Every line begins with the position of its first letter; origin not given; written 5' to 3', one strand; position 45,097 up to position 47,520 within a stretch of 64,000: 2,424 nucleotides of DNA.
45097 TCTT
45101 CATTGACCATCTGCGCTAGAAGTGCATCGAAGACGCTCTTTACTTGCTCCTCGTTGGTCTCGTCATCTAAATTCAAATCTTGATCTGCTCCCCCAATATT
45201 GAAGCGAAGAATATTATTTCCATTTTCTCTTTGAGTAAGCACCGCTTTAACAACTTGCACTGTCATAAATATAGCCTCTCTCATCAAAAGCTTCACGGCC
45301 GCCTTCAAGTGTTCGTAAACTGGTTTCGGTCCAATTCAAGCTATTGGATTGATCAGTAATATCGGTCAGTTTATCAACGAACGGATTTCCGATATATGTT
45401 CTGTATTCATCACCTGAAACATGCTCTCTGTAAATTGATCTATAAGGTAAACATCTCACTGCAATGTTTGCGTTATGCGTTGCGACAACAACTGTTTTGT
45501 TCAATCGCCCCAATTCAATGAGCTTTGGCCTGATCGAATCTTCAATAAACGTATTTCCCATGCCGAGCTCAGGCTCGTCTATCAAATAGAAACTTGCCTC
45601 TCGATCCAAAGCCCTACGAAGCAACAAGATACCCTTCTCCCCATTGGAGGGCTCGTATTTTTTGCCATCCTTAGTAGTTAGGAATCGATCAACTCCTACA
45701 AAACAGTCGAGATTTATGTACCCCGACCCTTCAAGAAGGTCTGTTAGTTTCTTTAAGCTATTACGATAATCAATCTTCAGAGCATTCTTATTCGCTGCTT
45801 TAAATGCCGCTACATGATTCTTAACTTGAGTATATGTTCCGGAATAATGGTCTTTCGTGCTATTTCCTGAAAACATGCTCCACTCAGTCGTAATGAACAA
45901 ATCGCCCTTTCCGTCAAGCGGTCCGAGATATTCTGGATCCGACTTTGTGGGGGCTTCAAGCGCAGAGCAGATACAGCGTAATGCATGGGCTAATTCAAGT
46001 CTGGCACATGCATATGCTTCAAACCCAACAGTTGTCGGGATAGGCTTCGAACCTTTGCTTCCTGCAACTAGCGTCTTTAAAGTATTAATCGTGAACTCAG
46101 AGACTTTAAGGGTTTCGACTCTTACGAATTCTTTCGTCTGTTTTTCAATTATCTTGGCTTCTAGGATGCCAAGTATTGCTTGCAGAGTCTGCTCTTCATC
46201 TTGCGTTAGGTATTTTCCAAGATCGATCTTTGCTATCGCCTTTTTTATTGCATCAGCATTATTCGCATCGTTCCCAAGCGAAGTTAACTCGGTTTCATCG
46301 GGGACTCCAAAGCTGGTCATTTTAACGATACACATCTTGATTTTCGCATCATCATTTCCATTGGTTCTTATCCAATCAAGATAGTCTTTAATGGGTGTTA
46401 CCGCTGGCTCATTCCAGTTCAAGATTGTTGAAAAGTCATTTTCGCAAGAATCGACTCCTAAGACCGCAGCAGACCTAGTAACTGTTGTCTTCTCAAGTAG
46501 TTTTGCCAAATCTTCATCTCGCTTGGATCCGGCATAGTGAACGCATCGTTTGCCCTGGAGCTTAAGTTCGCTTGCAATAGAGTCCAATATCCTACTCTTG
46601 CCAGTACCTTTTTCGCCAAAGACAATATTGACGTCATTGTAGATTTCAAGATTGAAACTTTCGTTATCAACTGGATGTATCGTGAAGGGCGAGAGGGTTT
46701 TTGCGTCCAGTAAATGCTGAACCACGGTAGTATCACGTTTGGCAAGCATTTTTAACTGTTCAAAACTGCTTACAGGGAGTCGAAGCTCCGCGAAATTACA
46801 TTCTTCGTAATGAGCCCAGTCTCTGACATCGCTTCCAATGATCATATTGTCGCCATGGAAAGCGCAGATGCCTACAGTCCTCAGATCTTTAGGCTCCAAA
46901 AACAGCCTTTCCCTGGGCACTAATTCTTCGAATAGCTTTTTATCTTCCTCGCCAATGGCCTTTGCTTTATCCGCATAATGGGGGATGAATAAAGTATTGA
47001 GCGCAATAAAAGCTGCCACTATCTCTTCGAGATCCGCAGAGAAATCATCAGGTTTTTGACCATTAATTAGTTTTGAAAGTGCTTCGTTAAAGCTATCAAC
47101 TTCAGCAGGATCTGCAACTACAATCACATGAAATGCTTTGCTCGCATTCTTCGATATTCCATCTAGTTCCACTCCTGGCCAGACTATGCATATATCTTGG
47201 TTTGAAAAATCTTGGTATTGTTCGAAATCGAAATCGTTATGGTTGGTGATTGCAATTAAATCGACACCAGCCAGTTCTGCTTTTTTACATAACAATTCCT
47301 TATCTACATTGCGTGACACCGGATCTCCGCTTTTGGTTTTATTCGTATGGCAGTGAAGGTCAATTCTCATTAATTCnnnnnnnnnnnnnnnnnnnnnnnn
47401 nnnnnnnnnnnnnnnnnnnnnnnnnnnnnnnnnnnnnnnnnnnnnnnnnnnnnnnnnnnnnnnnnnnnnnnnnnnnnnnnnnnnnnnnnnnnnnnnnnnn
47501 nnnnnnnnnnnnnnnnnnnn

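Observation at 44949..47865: XRE regulator plus Ppl-like PHP-ATPase defence gene (plus a small downstream ORF)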

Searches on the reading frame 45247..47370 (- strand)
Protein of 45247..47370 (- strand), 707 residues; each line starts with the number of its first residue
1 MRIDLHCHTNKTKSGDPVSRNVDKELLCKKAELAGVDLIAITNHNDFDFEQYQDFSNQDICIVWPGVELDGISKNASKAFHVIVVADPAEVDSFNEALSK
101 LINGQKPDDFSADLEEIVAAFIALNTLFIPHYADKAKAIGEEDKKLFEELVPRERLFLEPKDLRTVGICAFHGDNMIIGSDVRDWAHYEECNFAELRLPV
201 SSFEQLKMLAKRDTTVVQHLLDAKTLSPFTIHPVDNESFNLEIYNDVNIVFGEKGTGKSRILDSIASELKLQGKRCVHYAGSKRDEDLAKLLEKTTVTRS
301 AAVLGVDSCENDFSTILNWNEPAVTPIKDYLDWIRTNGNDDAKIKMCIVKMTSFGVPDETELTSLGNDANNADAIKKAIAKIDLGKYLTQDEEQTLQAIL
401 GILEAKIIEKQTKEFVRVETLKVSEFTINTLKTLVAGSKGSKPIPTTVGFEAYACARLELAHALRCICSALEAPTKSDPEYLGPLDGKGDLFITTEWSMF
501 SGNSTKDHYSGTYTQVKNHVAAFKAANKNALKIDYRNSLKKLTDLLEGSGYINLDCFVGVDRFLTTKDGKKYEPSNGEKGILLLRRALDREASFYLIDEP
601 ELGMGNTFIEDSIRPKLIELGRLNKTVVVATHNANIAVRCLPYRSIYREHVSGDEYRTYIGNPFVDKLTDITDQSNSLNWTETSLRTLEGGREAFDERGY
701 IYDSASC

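Call 3: search_protein_families(library=pfam, proteins=[window:45247-47370:-], max_evalue=0.1)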
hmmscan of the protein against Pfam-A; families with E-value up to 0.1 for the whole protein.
window:45247-47370:- (707 aa): 8 families
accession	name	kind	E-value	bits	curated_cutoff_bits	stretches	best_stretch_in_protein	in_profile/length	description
PF00005.33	ABC_tran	-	0.0011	20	25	0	247-274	13-41/137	ABC transporter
PF01637.24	ATPase_2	-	0.0037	17.5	33.2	1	245-330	20-101/225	ATPase domain predominantly from Archaea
PF13401.12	AAA_22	-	0.02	15.6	27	1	249-291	9-50/130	AAA domain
PF02463.25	SMC_N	-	0.022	14.7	40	0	237-267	16-46/220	RecF/RecN/SMC N terminal domain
PF13191.12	AAA_16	-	0.032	15.2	32.6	1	249-279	28-63/167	AAA ATPase domain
PF02811.25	PHP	-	0.072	13.9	26.4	0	4-100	1-94/164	PHP domain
PF13555.12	AAA_29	-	0.073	13.3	27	0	242-266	20-43/61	P-loop containing region of AAA domain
PF13476.12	AAA_23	-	0.091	13.8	27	0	235-266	11-40/201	AAA domain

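Call 4: search_protein_families(library=padloc, proteins=[window:45247-47370:-], max_evalue=0.1)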
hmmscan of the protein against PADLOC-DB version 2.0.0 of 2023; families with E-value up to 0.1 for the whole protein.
window:45247-47370:- (707 aa): 35 families (the best 25 are shown)
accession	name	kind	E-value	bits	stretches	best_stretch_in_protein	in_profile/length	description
PDLC04680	PDC-M49A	-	1.4e-32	111.1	2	2-269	3-255/674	-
PDLC04678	PDC-M49A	-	8.6e-18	62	3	582-704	559-678/681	-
PDLC04679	PDC-M49A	-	1.8e-06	24.9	1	582-705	419-539/541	-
PDLC04213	HEC-02A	-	2.1e-06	25.5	1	237-412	15-193/337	-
PDLC04140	mad8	-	4e-06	24.6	1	249-300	31-70/314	mads_8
PDLC00303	PtuA1|PtuA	-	3.1e-05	21.3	1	245-276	12-43/386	AAA ATPase domain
PDLC04164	AriA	-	6.5e-05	20.6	1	239-273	20-55/253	-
PDLC00305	PtuA1|PtuA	-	0.00015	19.3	1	238-278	16-56/392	AAA ATPase domain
PDLC00289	PtuA1|PtuA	-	0.00017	18.8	0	244-272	27-55/404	AAA ATPase domain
PDLC02915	ATPase-Toprim_I-B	-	0.00028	17.8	1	594-639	258-301/623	-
PDLC00311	PtuA1|PtuA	-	0.00044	17.4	1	237-270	15-48/455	AAA ATPase domain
PDLC04135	mad3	-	0.00055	17.6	1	574-637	264-327/374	mads_3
PDLC02981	AriAB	-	0.001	15.8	0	239-274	17-52/694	-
PDLC00273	PtuA1|PtuA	-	0.0013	15.9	1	245-285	2-42/375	AAA ATPase domain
PDLC00284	PtuA1|PtuA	-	0.0037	14.1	1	238-290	75-128/545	AAA ATPase domain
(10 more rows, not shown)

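Call 5: search_protein_families(library=ncbifam, proteins=[window:45247-47370:-], max_evalue=0.1)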
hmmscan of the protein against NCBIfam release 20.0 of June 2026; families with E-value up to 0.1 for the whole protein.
window:45247-47370:- (707 aa): 23 families
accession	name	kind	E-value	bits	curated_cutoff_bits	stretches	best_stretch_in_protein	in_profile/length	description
NF045780.1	TrlF_fam_ATP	equivalog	1.1e-22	80.6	350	2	2-105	7-119/944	TrlF family AAA-like ATPase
TIGR03608.1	L_ocin_972_ABC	subfamily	1.2e-05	24.9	254.85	1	568-640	129-200/206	putative bacteriocin export ABC transporter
NF045781.1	Spaf1101_AAA_ATP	equivalog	1.8e-05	23.4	475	1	235-271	333-369/836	Spaf_1101 family AAA-like ATPase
NF038032.1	CehA_McbA_metalo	domain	2.6e-05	23.8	80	1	2-70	4-68/315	CehA/McbA family metallohydrolase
NF040873.1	AztA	equivalog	6.8e-05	22.5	220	1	575-637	121-182/191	zinc ABC transporter ATP-binding protein AztA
NF000355.4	ribo_prot_ABC_F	equivalog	0.0038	16.1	380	0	235-273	330-367/499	ribosomal protection-like ABC-F family protein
TIGR03771.1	anch_rpt_ABC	equivalog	0.0045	16.7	268.8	1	575-640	115-179/223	anchored repeat-type ABC transporter ATP-binding subunit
NF047389.1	ATPase_Sll1717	subfamily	0.0051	16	75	1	234-273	18-57/454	P-loop ATPase, Sll1717 family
NF053840.1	MnTportMntADein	equivalog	0.0053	16.4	400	1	575-639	135-198/240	manganese ABC transporter ATP-binding protein MntA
NF008364.0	PRK11160.1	equivalog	0.0062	15.2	630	1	573-634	476-535/575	heme ABC transporter ATP-binding protein/permease CydC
TIGR03375.1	type_I_sec_LssB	subfamily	0.0078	14.5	693.1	1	575-635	605-663/696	type I secretion system permease/ATPase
NF038234.1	retron_eff_Eco8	equivalog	0.011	14.4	250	0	238-265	16-43/679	retron Eco8 family effector endonuclease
TIGR03411.1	urea_trans_UrtD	equivalog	0.014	15.1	304.1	0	235-272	19-55/242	urea ABC transporter ATP-binding protein UrtD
NF008626.0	PRK11614.1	equivalog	0.027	13.9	441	1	575-639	139-202/237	high-affinity branched-chain amino acid ABC transporter ATP-binding protein LivF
NF011630.0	PRK15056.1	equivalog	0.035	13.3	393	1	573-635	142-203/274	manganese/iron ABC transporter ATP-binding protein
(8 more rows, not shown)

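Call 6: search_solved_structures(query=window:45247-47370:-, max_evalue=1, show_alignments=2)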
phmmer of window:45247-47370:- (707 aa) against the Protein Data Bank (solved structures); distinct sequences matched with E-value up to 1: 23.
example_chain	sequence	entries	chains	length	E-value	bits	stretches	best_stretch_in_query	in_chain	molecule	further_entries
8ux9_B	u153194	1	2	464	0.00091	21.1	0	224-267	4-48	AriA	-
8v45_A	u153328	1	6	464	0.00095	21.1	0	224-267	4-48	AriA antitoxin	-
8v46_A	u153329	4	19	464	0.0025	19.7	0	224-267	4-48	AriA antitoxin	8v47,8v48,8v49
2nq2_C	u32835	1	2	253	0.0026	19.6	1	574-639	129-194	Hypothetical ABC transporter ATP-binding protein HI1470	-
5xu1_A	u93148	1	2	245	0.009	17.8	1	573-640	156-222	ABC transporter ATP-binding protein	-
7kyo_B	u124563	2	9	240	0.13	14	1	575-634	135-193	Manganese ABC transporter, ATP-binding protein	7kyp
8ips_A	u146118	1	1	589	0.32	12.7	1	518-634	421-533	ABC transporter, CydDC cysteine exporter (CydDC-E) family, permease/ATP-binding protein Cy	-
7zd5_C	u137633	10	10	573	0.34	12.6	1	518-634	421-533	ATP-binding/permease protein CydC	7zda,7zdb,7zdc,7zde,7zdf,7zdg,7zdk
7zdr_C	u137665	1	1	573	0.34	12.6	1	518-634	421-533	ATP-binding/permease protein CydC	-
9tby_C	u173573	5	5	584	0.35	12.6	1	518-634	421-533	Glutathione/L-cysteine transport system ATP-binding/permease protein CydC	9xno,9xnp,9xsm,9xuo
2hcb_A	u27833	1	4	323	0.37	12.5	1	242-298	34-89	Chromosomal replication initiator protein dnaA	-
1l8q_A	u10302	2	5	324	0.37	12.5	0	242-298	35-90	Chromosomal replication initiator protein dnaA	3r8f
5x7k_A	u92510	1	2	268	0.47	12.2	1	575-637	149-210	Lipase B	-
6yir_A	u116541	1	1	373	0.63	11.7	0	573-638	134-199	Oligosaccharides import ATP-binding protein MsmX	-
8w6i_B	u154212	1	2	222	0.68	11.6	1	573-644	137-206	Cell division ATP-binding protein FtsE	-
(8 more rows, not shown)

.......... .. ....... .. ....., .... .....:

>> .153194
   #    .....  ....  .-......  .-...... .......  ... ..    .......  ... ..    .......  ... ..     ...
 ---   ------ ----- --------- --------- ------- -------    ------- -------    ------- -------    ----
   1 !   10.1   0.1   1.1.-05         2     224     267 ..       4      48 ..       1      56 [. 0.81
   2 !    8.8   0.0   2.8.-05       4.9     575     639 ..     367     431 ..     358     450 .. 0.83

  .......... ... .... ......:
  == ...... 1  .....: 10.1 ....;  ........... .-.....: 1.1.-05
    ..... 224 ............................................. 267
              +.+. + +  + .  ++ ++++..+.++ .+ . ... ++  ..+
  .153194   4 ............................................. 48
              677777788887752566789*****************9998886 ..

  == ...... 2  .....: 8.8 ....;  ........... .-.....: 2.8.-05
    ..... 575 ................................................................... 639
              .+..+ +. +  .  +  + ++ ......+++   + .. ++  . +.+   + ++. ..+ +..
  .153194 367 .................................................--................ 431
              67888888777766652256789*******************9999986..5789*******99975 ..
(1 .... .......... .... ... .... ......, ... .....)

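Call 7: find_homologous_proteins(query=window:45247-47370:-)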
Query window:45247-47370:- (707 aa): 415 proteins with E <= 0.001 among 8000 candidates; the best 120 are listed.
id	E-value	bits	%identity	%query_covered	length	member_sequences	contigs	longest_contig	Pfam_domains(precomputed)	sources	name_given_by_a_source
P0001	0.0e+0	1612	100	100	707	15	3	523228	-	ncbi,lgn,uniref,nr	ncbi:hypothetical protein [Parvibacter caecicola]|uniref:Putative ATPase n=1 Tax=Parvibacter caecico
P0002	0.0e+0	1383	85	100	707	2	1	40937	-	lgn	-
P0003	0.0e+0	1325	82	100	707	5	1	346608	-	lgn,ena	-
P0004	6.6e-291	985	63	100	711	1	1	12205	-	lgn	-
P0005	8.3e-273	925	58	100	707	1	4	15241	-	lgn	-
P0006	1.5e-256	871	55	100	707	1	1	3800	PF13175.13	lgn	-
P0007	7.5e-251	853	53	100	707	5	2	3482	-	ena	-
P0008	4.5e-250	850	53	100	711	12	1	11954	-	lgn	-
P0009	1.1e-249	849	54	100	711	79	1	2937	-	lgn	-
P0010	1.8e-168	580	40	100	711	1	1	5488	-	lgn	-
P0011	1.9e-165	570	40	100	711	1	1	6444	-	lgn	-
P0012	1.6e-160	554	39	100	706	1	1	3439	-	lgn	-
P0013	1.9e-160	554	40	100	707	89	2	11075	-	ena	-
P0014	4.6e-159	549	40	100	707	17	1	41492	-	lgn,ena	-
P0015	6.1e-159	549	40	100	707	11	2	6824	-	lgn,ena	-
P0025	6.9e-156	539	38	100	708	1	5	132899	-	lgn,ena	-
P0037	4.2e-153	530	37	100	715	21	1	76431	-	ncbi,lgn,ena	-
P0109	9.2e-146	505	37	100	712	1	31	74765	-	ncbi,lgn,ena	-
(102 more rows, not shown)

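Call 9: find_encoding_contigs(protein=P0003, flank=5000, max_places=3)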
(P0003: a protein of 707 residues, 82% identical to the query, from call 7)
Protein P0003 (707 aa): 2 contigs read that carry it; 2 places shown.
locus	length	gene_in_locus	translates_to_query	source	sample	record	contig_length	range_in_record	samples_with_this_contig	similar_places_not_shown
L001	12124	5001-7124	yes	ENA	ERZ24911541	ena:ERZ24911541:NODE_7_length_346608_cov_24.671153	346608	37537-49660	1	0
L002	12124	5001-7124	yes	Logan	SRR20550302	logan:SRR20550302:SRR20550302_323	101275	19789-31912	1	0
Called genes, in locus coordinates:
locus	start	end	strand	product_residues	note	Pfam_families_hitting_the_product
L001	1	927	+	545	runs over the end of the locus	-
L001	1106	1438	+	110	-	-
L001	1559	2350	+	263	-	PF14511:RE_EcoO109I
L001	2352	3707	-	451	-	PF12728:HTH_17, PF00145:DNA_methylase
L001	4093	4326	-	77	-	-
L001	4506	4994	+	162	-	PF12844:HTH_19, PF13560:HTH_31, PF01381:HTH_3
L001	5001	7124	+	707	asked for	-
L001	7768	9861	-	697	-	PF03235:GmrSD_N, PF07510:GmrSD_C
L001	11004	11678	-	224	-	-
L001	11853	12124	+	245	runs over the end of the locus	PF02586:SRAP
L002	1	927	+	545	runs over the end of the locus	-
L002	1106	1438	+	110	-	-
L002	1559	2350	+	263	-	PF14511:RE_EcoO109I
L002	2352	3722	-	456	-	PF12728:HTH_17, PF00145:DNA_methylase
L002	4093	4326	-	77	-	-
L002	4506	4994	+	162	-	PF12844:HTH_19, PF13560:HTH_31, PF01381:HTH_3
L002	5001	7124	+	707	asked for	-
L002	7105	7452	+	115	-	-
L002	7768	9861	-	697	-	PF03235:GmrSD_N, PF07510:GmrSD_C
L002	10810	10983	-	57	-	-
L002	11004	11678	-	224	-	-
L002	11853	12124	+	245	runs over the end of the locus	PF02586:SRAP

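Call 10: find_encoding_contigs(protein=P0014, flank=5000, max_places=3)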
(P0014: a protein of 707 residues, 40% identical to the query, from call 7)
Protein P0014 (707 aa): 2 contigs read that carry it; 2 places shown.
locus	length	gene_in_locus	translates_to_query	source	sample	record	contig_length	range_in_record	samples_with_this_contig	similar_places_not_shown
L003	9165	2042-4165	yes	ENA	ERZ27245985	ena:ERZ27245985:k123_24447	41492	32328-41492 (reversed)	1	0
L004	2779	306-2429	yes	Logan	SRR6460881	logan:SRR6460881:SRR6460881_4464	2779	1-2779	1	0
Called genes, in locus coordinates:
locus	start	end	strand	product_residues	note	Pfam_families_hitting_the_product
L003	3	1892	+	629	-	?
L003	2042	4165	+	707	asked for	-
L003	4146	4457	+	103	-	-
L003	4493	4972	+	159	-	PF02525:Flavodoxin_2 (weak), PF03358:FMN_red (weak), PF12682:Flavodoxin_4, PF12724:Flavodoxin_5 (faint)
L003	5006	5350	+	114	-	PF07883:Cupin_2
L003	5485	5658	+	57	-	PF13683:rve_3 (faint)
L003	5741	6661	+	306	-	PF14338:Mrr_N, PF04471:Mrr_cat, PF22722:NA-iREase1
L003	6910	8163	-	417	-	PF02308:MgtC, PF13194:DUF4010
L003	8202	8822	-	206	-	PF13505:OMP_b-brl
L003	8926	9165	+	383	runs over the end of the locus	PF22020:RlmL_1st, PF02926:THUMP (faint), PF01170:UPF0020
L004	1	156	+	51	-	?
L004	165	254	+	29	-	-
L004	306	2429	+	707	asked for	-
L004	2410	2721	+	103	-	-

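Call 11: find_encoding_contigs(protein=P0109, flank=5000, max_places=4)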
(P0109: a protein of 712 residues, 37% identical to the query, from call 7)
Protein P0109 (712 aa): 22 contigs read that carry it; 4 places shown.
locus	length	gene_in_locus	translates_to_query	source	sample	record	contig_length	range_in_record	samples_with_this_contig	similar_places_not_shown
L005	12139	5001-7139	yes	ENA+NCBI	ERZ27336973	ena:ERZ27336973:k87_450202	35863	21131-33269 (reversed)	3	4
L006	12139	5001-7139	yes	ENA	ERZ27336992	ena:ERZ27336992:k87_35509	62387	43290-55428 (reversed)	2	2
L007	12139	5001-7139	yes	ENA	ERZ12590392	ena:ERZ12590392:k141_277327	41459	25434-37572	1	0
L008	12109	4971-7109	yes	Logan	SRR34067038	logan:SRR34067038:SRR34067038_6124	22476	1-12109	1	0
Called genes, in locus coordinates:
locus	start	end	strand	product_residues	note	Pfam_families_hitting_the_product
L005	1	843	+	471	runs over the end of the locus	PF01076:Mob_Pre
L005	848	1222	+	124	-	PF14198:TnpV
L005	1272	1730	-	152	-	PF03852:Vsr, PF18741:MTES_1575 (faint)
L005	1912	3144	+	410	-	PF13443:HTH_26, PF00145:DNA_methylase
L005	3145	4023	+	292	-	PF09553:RE_Eco47II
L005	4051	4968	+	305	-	PF20247:DUF6602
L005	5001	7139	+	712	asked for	-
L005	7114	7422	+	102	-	-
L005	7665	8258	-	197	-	PF14278:TetR_C_8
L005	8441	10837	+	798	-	PF12051:DUF3533 (weak), PF12698:ABC2_membrane_3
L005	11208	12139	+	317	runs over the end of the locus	PF05977:MFS_3, PF07690:MFS_1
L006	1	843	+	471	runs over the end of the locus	PF01076:Mob_Pre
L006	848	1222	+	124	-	PF14198:TnpV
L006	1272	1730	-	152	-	PF03852:Vsr, PF18741:MTES_1575 (faint)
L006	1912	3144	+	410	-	PF13443:HTH_26, PF00145:DNA_methylase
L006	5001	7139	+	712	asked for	-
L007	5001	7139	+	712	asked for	-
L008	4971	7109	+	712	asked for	-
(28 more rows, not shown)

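Call 13: search_protein_families(library=padloc, proteins=[L002:7105-7452:+, L003:4146-4457:+, L005:7114-7422:+, L005:4051-4968:+, L003:3-1892:+, P0109, P0014], max_evalue=1)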
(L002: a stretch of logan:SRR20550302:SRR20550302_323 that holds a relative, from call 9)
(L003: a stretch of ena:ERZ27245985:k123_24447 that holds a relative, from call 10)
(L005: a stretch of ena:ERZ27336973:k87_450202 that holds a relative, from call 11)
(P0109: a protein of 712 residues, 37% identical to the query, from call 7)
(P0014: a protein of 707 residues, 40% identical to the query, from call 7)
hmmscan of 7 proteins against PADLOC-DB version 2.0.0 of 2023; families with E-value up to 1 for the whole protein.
L002:7105-7452:+ (115 aa): 0 families

L003:4146-4457:+ (103 aa): 0 families

L005:7114-7422:+ (102 aa): 2 families
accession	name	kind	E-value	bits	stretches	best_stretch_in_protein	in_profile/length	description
PDLC00951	Cas5b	-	0.0029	15.5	1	5-92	57-129/241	"CRISPR-associated protein Cas5, subtype I-B/HMARI"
PDLC01432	Cas5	-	0.0078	14.5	1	48-92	78-118/211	CAS-I-B; effector_G5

L005:4051-4968:+ (305 aa): 3 families
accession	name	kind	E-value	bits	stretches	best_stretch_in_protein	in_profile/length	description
PDLC01495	PD_DExK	-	1.5e-19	67.9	1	10-128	5-123/123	"CAS-I,CAS-II,CAS-III,CAS-IV,CAS-V,CAS-VI; associated"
PDLC00745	Effector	-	5e-15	53.8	1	5-165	4-171/244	Endonuclease (NucC)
PDLC01051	NucC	-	1.1e-10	39.6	1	26-133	29-135/243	NucC nuclease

L003:3-1892:+ (629 aa): 5 families
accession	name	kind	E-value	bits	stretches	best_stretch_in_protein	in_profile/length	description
PDLC02506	BrxL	-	5.8e-297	984.5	1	1-629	71-680/680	BrxL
PDLC02508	BrxL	-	5.9e-157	521.9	2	95-435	141-479/698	BrxL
PDLC02509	BrxL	-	8.9e-123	408.7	2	104-430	197-527/535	BrxL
PDLC02505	BrxL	-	9.7e-73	243.7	1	8-413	71-468/482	BrxL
PDLC02507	BrxL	-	1.3e-55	187.1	2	106-410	156-465/482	BrxL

P0109 (712 aa): 19 families
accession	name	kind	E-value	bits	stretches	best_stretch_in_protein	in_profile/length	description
PDLC04680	PDC-M49A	-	1e-34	118.2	1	2-707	3-671/674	-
PDLC04678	PDC-M49A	-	6.5e-18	62.3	3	584-707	556-678/681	-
PDLC04164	AriA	-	1.2e-10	39.4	2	240-360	15-137/253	-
PDLC04679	PDC-M49A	-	4e-09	33.7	2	584-707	416-538/541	-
PDLC04213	HEC-02A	-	1.4e-08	32.7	2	244-279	16-48/337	-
PDLC02208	Ppl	-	8e-07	25.5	1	573-665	772-864/894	-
PDLC04175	HEC-01A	-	1.8e-05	21.9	2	585-639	257-310/363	-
PDLC04238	PDC-M01A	-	1.8e-05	21.7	1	211-304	159-248/564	-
PDLC00278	PtuA1|PtuA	-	9.2e-05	19.9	1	244-353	16-114/436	AAA ATPase domain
PDLC04140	mad8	-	9.4e-05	20.1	1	255-408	31-166/314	mads_8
PDLC04242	PDC-M01A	-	0.00026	17.3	2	246-302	211-262/566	-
PDLC00303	PtuA1|PtuA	-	0.00032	17.9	1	250-279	11-40/386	AAA ATPase domain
PDLC00299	PtuA1|PtuA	-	0.0004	17.5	1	230-289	53-115/535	AAA ATPase domain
PDLC02913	ATPase_I-A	-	0.0005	17.3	1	233-289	55-114/508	-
PDLC00271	PtuA1|PtuA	-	0.00054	17.6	1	245-327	17-86/421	AAA ATPase domain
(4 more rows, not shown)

P0014 (707 aa): 26 families (the best 25 are shown)
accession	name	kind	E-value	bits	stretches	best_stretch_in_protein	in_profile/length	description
PDLC04680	PDC-M49A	-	3.4e-31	106.5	2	2-150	3-144/674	-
PDLC04678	PDC-M49A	-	1.3e-17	61.3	2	2-97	4-96/681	-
PDLC04679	PDC-M49A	-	3e-08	30.8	1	596-705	432-539/541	-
PDLC04213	HEC-02A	-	3.8e-08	31.3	1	239-268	17-46/337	-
PDLC04164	AriA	-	2.1e-06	25.5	1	242-281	23-61/253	-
PDLC02915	ATPase-Toprim_I-B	-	1.6e-05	21.9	2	597-652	260-316/623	-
PDLC04140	mad8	-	4.5e-05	21.1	1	249-417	31-151/314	mads_8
PDLC04214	HEC-02A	-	0.00017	19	1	244-271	21-48/338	-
PDLC04135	mad3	-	0.00024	18.8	1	234-638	13-327/374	mads_3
PDLC00305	PtuA1|PtuA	-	0.00054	17.4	1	239-286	17-65/392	AAA ATPase domain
PDLC04239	PDC-M01A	-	0.00058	16.4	1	246-277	202-233/552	-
PDLC04175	HEC-01A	-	0.00076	16.6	2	593-636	269-310/363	-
PDLC04244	PDC-M01A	-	0.0022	14.9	1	246-292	191-237/482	-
PDLC04242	PDC-M01A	-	0.0025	14.1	1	596-640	428-471/566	-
PDLC00271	PtuA1|PtuA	-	0.0028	15.2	1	239-284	17-62/421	AAA ATPase domain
PDLC02208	Ppl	-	0.0067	12.6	1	576-641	778-842/894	-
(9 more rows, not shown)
